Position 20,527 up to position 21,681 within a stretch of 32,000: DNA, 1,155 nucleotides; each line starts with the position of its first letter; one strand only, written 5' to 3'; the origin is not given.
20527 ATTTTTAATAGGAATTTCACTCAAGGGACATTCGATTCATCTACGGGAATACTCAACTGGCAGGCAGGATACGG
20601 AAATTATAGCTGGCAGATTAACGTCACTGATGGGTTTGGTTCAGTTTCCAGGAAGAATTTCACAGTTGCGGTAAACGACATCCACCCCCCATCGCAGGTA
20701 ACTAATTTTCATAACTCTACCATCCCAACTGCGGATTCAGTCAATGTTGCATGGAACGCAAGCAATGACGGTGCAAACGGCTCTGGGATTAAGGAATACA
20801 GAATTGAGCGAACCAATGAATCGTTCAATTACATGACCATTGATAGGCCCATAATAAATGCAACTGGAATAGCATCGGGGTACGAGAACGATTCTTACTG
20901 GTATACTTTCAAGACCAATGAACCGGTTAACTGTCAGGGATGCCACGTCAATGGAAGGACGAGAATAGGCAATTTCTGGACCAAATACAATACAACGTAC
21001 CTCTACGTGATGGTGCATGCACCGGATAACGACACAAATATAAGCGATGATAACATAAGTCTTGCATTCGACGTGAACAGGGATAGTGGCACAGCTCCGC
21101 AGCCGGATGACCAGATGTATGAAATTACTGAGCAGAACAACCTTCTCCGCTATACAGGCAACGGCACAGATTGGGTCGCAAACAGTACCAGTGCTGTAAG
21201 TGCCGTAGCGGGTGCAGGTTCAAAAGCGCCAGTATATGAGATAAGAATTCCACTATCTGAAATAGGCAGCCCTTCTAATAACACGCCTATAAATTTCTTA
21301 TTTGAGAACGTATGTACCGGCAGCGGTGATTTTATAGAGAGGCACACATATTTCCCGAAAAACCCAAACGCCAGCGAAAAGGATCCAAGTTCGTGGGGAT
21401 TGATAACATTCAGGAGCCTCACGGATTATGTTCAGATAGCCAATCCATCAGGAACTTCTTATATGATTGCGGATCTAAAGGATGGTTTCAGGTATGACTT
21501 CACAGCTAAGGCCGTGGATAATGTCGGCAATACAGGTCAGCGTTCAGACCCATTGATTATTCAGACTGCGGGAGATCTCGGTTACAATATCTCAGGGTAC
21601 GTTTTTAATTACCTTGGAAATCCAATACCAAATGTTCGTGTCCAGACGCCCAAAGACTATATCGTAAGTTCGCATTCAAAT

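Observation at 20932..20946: Lone CXXCH haem-c motif in the extracellular CBM9/DOMON-like insert of the giant protein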

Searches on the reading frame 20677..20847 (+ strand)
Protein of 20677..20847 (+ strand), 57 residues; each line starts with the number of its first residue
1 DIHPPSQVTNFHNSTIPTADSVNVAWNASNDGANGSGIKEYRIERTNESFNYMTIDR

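Call 62: search_protein_families(library=pfam, proteins=[window:20677-20847:+], max_evalue=1)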
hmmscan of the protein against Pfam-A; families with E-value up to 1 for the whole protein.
seq(57 aa): 1 family
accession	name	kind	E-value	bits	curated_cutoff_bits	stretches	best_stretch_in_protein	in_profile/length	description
PF00041.27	fn3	-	0.062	13.9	25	1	7-48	2-39/84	Fibronectin type III domain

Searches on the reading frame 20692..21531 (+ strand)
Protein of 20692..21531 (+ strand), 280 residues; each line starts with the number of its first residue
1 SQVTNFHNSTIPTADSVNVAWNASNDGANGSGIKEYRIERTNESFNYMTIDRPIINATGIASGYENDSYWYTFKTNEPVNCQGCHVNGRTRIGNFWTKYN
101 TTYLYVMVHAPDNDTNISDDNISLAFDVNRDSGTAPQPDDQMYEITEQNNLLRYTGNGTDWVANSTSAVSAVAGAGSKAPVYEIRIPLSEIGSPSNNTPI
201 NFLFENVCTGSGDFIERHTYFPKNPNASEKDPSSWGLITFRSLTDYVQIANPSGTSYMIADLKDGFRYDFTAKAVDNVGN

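Call 6: search_protein_families(library=pfam, proteins=[window:20692-21531:+, window:20782-21471:+], max_evalue=10)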
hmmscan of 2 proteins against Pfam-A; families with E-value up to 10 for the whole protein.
window:20692-21531:+ (280 aa): 3 families
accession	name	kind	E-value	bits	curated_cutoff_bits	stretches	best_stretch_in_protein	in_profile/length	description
PF06452.16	CBM9_1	-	6.9e-08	33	23.4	1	67-239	6-181/185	Carbohydrate family 9 binding domain-like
PF00041.27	fn3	-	0.001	19.7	25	2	2-44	2-40/84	Fibronectin type III domain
PF22113.1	Mtrc-MtrF_II-IV_dom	-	0.16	11.9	30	1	74-116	24-64/176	Outer membrane cytochrome MtrC/MtrF-like, domains II/IV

window:20782-21471:+ (230 aa): 2 families
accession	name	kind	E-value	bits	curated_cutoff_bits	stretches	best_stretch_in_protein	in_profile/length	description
PF06452.16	CBM9_1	-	7.7e-08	32.9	23.4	1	37-209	6-181/185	Carbohydrate family 9 binding domain-like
PF22113.1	Mtrc-MtrF_II-IV_dom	-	0.12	12.3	30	1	44-86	24-64/176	Outer membrane cytochrome MtrC/MtrF-like, domains II/IV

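Call 7: search_solved_structures(query=window:20692-21531:+, max_evalue=10, show_alignments=2)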
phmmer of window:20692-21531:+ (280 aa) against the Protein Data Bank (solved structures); distinct sequences matched with E-value up to 10: 0.

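Call 8: find_homologous_proteins(query=window:20692-21531:+, max_evalue=0.001)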
Query window:20692-21531:+: 440 candidates shared short words with the query, none scored E <= 0.001.

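Call 24: find_homologous_proteins(query=A1, max_evalue=0.00001)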
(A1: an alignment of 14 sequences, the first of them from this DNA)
Query A1 (14 sequences): 1180 candidates shared short words with the query, none scored E <= 0.00001.

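Call 29: find_related_loci(query=A2, collection=genome_contigs, flank=10000)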
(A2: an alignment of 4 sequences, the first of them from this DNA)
Query A2 (226 aa) in genome_contigs; peptide patterns used: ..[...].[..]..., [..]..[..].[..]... (x = any residue, [..] = any of these).
26 stretches matched a pattern; 3 encode a relative of the query (tblastn E <= 1e-3); 3 distinct loci.
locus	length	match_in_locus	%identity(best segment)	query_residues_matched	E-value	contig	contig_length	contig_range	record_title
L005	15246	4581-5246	54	2-225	5e-75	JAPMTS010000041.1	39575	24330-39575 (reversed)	MAG: Candidatus Methanoperedens sp. isolate RBG 1 RBG_16_Archaea_41_19_RBG_16_scaffold_482, whole genome shotgun sequenc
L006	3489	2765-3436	51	1-225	2e-70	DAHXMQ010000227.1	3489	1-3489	MAG TPA_asm: Candidatus Methanoperedenaceae archaeon isolate clean1623 k141_2002336, whole genome shotgun sequence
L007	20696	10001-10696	46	1-223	8e-65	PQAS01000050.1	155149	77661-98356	MAG: Candidatus Methanoperedenaceae archaeon isolate FeB_1 FeB1_50, whole genome shotgun sequence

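Call 30: predict_structure(alignment_id=A1)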
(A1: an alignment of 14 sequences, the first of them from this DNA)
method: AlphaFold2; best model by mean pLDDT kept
length: 226 residues; sequences in the alignment: 14
mean_pLDDT: 79.3   pTM: 0.79
mean pLDDT of the five models: 79.3, 78.7, 78.3, 77.6, 74.6
residues with pLDDT >= 90: 84; 70-90: 82; 50-70: 37; < 50: 23
segments of 3 or more residues with pLDDT < 50: 1-6, 51-55, 213-218, 223-226
pLDDT, mean of each block of 10 residues (from residue 1): 52 77 70 73 57 59 90 84 89 92 96 95 96 94 87 95 91 74 79 84 83 48 45
secondary structure, 60 per line:
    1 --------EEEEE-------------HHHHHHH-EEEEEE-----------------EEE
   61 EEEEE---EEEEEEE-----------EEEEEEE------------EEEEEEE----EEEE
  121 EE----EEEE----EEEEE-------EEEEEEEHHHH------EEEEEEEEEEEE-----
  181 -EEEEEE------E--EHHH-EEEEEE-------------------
elements in order: E9-13 H27-33 E35-40 E58-65 E69-75 E87-93 E106-112 E117-122 E127-130 E135-139 E147-153 H154-157 E164-175 E182-187 E202-207

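Call 34: fold_search(model_id=the predicted structure, library=pdb)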
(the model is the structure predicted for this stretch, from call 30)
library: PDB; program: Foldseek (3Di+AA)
matches with E <= 10: 955; with E <= 0.001: 8
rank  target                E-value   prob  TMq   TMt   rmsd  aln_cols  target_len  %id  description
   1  7nwn                  6.5e-09  1.00  0.61  0.70   6.9       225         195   19  A carbohydrate binding module family 9 (CBM9) from Caldicellulsiruptor kristjanssonii (released 2021-07-07)
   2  7nwo                  1.5e-08  1.00  0.63  0.73   5.3       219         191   18  A carbohydrate binding module family 9 (CBM9) from Caldicellulosiruptor kristjanssonii in complex with glucose (released 2021-07-07)
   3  1i82_A                1.9e-08  1.00  0.66  0.77   3.4       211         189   16  FAMILY 9 CARBOHYDRATE-BINDING MODULE FROM THERMOTOGA MARITIMA XYLANASE 10A WITH CELLOBIOSE (released 2001-06-13)
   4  4jpq_B                7.5e-06  1.00  0.55  0.56   6.3       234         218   11  Crystal structure of a putative carbohydrate-binding protein (BACUNI_03838) from Bacteroides uniformis ATCC 8492 at 2. (released 2013-04-17)
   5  4jpq_A                9.8e-06  1.00  0.56  0.57   6.2       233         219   11  Crystal structure of a putative carbohydrate-binding protein (BACUNI_03838) from Bacteroides uniformis ATCC 8492 at 2. (released 2013-04-17)
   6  2ivf_C                4.2e-05  1.00  0.50  0.52   8.3       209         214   10  Ethylbenzene dehydrogenase from Aromatoleum aromaticum (released 2006-09-14)
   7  7b04_C                7.3e-05  1.00  0.54  0.43   8.1       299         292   10  Structure of Nitrite oxidoreductase (Nxr) from the anammox bacterium Kuenenia stuttgartiensis. (released 2021-07-14)
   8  7b04_O                2.0e-04  1.00  0.53  0.43   8.1       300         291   10  Structure of Nitrite oxidoreductase (Nxr) from the anammox bacterium Kuenenia stuttgartiensis. (released 2021-07-14)
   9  7uwv_A                2.7e-02  0.97  0.38  0.18  10.0       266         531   10  CBM74 from Ruminococcus bromii Sas6 with maltodecaose (released 2023-06-14)
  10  7xl0_B                4.1e-02  0.84  0.28  0.45   6.4       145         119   10  Crystal structure of Vobarilizumab at 1.70 Angstrom (released 2022-11-09)
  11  7uwu_B                4.9e-02  0.87  0.37  0.16   9.6       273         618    9  Starch adherence system protein 6 (Sas6) (released 2023-06-14)
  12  2j88_H                5.7e-02  0.87  0.29  0.38   5.3       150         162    9  Hyaluronidase in complex with a monoclonal IgG Fab fragment (released 2007-04-03)
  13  5wrk_A                6.1e-02  0.15  0.18  0.16  19.8       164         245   14  Mu2 subunit of the clathrin adaptor complex AP2 in complex with IRS-1 Y608 peptide (released 2017-12-06)
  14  5wrl_A                6.4e-02  0.14  0.17  0.16  20.1       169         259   13  Mu2 subunit of the clathrin adaptor complex AP2 in complex with IRS-1 Y628 peptide (released 2017-12-06)
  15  7ul3_C                8.4e-02  0.90  0.31  0.51   5.7       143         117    8  CryoEM Structure of Inactive H2R Bound to Famotidine, Nb6M, and NabFab (released 2022-06-29)
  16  4qi7_A                8.4e-02  0.80  0.33  0.11   6.8       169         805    5  Cellobiose dehydrogenase from Neurospora crassa, NcCDH (released 2015-07-15)
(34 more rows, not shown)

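Call 36: search_solved_structures(query=A1, max_evalue=10, show_alignments=5)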
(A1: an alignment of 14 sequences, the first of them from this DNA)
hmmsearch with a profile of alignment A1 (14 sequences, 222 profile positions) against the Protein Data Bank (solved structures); distinct sequences matched with E-value up to 10: 6.
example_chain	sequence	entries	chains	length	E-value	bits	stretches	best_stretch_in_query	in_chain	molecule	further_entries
7nwn_AAA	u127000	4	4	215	0.0086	19.1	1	40-179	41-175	Beta-xylanase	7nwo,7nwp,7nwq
1i82_A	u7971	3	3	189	0.34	13.8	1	58-175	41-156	ENDO-1,4-BETA-XYLANASE A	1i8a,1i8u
5d5g_A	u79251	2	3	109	0.8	12.6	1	78-133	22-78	Tuber agglutinin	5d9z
9m8m_C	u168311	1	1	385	0.94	12.4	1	20-55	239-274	Photosynthetic reaction center cytochrome c subunit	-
5j76_A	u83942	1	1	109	1.2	12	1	78-133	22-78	12kD storage protein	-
8k5o_C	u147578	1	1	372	3.6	10.5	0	28-60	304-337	Photosynthetic reaction center cytochrome c subunit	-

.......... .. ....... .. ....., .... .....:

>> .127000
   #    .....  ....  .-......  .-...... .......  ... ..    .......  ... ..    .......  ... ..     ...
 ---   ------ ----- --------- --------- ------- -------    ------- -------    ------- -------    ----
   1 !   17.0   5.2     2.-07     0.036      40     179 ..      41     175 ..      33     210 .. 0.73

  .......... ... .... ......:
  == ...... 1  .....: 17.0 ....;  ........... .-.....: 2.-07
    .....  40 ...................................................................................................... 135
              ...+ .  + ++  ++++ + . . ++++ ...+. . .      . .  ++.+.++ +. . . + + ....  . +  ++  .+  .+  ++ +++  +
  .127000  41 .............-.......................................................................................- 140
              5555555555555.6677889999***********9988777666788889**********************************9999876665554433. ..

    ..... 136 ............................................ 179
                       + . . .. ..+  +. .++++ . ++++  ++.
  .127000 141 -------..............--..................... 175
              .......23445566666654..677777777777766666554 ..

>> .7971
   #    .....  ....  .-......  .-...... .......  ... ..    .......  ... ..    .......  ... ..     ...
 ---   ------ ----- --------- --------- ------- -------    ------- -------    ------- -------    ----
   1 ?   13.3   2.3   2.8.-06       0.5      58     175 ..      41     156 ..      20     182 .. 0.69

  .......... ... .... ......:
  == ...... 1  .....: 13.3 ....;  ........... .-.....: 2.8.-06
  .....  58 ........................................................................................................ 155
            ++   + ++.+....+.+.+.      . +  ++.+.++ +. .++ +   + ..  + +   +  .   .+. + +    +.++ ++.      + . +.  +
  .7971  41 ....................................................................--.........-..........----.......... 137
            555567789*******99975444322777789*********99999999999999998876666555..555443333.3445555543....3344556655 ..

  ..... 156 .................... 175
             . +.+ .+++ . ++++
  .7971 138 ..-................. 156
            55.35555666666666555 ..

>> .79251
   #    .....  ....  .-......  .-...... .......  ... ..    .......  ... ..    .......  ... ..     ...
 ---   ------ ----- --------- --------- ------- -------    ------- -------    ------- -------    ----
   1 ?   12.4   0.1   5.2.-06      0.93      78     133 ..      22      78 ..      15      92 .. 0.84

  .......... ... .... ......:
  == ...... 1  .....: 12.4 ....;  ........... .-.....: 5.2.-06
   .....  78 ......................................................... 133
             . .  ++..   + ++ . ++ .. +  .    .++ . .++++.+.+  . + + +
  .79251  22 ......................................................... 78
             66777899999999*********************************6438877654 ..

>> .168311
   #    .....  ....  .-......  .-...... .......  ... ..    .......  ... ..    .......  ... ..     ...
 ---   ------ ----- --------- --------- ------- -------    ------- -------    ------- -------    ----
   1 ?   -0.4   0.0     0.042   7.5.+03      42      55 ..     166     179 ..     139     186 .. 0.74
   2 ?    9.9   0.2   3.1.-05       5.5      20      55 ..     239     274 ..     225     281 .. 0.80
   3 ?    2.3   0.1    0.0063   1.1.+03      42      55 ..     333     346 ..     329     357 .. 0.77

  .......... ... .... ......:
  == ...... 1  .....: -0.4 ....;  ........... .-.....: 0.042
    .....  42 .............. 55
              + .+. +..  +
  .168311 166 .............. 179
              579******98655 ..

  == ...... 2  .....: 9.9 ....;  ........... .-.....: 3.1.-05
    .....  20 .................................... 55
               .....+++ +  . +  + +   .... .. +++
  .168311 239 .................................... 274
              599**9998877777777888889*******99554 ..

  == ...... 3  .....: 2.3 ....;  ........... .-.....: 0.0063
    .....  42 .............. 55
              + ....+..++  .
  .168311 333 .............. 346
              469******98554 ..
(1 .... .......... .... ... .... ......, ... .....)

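Call 37: find_related_loci(query=A2, collection=metagenome_contigs, flank=6000)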
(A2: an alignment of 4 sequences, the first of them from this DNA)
Query A2 (226 aa) in metagenome_contigs; peptide patterns used: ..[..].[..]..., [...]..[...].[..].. (x = any residue, [..] = any of these).
171 stretches matched a pattern; 2 encode a relative of the query (tblastn E <= 1e-3); 2 distinct loci.
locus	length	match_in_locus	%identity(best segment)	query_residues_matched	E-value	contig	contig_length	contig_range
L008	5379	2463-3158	42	1-223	1e-61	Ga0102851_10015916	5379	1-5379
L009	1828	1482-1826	57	1-111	1e-39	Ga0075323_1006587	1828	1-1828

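Call 64: find_related_loci(query=A2, collection=viral_contigs, flank=5000)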
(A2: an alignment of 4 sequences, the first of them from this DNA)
Query A2 (226 aa) in viral_contigs; peptide patterns used: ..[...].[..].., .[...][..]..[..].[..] (x = any residue, [..] = any of these).
50 stretches matched a pattern, but none encodes a relative of the query by tblastn (E <= 1e-3).

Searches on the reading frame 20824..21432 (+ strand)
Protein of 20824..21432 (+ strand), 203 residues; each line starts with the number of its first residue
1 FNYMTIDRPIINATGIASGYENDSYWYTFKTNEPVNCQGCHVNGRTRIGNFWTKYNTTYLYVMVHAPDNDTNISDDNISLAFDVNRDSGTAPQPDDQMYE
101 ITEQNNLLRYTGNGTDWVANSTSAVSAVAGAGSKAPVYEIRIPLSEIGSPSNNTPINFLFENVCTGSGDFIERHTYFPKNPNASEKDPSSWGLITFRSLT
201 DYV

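Call 17: search_protein_representatives(protein=window:20824-21432:+)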
Query: 203 residues. Proteins with E-value up to 0.001 (for the whole library): 73; up to 1e-10: 17; up to 1e-30: 12. The best 73 are listed.
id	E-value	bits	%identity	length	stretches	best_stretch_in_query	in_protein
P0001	3.5e-134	461.1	100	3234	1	1-203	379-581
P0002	8.3e-81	286.8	63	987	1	1-203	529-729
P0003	2.0e-79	282.3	64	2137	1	2-203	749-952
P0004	1.3e-67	243.6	56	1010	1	1-202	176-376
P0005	5.9e-65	235.0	58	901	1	1-202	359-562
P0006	7.9e-58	211.7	51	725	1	2-201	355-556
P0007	7.3e-57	208.6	50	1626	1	2-201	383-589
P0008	3.5e-55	203.1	48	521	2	1-203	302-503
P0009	4.9e-49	183.0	47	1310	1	2-200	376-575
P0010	1.5e-48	181.4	51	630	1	1-203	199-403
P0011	1.6e-32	129.0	39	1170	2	14-200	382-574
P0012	4.3e-31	124.4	51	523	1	2-123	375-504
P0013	3.4e-26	108.4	40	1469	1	2-199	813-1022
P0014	1.2e-21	93.5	36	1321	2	2-198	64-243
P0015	8.5e-17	77.7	47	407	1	107-199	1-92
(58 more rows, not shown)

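Call 25: list_cluster_members(proteins=[P0002, P0003, P0004, P0005, P0006, P0007, P0008, P0009, P0010, P0011])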
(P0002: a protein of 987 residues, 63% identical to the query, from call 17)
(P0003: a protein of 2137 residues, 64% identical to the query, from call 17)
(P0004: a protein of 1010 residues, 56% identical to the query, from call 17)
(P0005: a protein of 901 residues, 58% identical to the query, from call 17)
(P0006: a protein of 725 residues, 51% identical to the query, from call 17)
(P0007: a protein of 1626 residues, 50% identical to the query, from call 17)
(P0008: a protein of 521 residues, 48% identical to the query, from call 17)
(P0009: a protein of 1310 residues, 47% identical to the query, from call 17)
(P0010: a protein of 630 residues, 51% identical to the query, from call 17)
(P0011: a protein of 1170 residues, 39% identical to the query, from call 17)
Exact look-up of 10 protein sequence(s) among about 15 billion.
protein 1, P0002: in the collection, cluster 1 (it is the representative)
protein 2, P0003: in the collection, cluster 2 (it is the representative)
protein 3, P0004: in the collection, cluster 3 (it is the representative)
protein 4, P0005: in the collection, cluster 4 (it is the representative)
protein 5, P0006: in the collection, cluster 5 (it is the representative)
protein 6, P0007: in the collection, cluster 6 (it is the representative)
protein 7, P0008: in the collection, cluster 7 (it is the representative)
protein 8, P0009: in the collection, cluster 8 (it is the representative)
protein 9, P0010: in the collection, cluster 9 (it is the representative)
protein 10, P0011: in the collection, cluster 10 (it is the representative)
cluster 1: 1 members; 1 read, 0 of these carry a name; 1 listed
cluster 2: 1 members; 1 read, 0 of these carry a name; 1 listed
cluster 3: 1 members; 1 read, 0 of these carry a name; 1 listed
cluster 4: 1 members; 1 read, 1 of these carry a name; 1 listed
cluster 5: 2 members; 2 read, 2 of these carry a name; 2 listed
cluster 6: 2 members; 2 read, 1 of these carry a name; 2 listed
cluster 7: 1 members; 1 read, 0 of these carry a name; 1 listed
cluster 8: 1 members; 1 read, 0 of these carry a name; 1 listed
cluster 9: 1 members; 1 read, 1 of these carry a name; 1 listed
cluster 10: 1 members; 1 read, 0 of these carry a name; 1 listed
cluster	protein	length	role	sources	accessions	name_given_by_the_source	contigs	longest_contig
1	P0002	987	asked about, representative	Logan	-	-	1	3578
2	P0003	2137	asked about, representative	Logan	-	-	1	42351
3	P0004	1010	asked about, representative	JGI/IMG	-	-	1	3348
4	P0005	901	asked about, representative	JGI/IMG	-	hypothetical protein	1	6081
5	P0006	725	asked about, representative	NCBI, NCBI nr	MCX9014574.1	MAG: carboxypeptidase-like regulatory domain-containing protein, partial [Candidatus ... | carboxypeptidase-like regulatory domain-containing protein [Candidatus Methanoperedens ...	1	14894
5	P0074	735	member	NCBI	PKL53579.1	MAG: hypothetical protein CVV36_06300, partial [Candidatus Methanoperedenaceae archaeon ...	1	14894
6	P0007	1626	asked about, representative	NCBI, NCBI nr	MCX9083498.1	MAG: hypothetical protein OIN87_01720 [Candidatus Methanoperedens sp.] | hypothetical protein [Candidatus Methanoperedens sp.]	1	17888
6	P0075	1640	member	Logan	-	-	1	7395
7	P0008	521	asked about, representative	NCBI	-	-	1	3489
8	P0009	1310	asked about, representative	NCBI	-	-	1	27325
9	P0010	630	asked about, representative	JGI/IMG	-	hypothetical protein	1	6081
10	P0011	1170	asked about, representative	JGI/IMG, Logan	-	-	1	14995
